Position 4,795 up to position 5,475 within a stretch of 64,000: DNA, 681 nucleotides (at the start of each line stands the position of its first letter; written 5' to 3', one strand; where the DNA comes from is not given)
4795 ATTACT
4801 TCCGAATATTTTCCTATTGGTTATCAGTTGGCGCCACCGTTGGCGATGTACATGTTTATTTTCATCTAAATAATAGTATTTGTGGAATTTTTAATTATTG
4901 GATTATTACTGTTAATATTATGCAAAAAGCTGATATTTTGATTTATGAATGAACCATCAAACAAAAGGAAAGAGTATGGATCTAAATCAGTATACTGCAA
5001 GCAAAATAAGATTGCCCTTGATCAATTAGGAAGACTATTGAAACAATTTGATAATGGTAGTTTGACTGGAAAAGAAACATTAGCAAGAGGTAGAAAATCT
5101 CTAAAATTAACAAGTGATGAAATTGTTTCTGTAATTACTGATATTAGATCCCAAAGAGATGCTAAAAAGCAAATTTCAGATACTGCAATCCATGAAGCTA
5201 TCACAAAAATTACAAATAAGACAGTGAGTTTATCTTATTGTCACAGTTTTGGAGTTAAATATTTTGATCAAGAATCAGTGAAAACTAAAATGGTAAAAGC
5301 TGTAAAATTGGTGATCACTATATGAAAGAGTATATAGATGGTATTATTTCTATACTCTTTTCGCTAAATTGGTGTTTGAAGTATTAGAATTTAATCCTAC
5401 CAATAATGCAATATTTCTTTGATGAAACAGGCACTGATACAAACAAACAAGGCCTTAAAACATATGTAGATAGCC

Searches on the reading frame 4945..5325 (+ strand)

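Call 11: search_protein_families(library=pfam, proteins=[window:4945-5325:+], max_evalue=0.01)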
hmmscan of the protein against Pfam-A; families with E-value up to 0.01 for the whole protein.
window:4945-5325:+ (126 aa): 1 family
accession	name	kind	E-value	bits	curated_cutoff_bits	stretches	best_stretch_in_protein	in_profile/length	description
PF11829.13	DUF3349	-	0.0035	18.5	28.3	1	54-93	33-72/94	Protein of unknown function (DUF3349)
